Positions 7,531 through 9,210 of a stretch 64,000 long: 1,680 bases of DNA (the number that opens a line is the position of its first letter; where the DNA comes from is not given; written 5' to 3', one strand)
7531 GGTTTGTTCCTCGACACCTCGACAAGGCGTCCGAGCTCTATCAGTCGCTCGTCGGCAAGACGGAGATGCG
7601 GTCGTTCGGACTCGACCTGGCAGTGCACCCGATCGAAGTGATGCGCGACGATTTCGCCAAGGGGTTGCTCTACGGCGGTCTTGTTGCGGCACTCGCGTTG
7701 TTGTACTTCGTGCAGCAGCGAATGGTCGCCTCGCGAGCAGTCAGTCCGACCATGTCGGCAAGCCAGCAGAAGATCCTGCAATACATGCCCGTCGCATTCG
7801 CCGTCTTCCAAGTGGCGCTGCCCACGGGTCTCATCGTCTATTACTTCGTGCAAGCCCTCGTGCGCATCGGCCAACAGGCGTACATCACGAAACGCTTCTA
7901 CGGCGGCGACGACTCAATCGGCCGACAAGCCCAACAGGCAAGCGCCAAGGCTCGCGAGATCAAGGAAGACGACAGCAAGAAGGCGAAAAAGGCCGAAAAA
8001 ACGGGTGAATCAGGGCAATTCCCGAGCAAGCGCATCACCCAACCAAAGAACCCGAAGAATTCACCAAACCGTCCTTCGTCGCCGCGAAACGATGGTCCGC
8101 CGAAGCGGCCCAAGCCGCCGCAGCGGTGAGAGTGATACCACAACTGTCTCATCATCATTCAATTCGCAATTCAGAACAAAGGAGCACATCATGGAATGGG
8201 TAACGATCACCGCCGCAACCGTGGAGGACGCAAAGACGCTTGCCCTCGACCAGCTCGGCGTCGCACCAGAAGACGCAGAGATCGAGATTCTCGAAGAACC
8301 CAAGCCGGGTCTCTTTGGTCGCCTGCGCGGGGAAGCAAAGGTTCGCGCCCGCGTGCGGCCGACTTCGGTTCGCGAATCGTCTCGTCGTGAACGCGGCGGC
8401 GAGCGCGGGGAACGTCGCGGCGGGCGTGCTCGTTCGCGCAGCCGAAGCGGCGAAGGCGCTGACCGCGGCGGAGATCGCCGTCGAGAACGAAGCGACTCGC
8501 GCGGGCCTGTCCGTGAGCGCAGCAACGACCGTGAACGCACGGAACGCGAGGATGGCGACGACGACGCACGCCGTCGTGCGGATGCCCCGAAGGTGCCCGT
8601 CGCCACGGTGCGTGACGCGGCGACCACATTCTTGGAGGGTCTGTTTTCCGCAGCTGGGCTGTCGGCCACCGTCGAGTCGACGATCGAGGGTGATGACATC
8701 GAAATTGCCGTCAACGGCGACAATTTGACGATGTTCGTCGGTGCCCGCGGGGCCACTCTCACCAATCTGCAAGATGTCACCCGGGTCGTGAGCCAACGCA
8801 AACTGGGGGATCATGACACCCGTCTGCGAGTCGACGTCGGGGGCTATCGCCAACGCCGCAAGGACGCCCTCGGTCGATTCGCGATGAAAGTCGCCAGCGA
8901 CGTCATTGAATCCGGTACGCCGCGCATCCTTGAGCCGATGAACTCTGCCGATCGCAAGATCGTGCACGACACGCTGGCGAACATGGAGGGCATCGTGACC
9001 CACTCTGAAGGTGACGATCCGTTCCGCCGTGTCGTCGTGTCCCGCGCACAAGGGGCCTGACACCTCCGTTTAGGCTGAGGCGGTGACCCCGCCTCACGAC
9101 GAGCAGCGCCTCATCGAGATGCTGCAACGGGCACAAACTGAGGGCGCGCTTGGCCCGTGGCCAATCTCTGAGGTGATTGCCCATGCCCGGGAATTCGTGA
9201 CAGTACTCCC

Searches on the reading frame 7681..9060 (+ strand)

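Call 67: search_protein_families(library=pfam, max_evalue=0.00001, proteins=[window:7681-9060:+])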
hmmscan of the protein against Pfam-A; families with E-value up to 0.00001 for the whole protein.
window:7681-9060:+ (459 aa): 2 families
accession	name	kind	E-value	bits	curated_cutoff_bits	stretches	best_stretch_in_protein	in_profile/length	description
PF01424.28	R3H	-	1.3e-15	57.5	26.8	1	399-455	5-60/60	R3H domain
PF14804.11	Jag_N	-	1.8e-14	54.3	25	1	176-225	1-50/50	Jag N-terminus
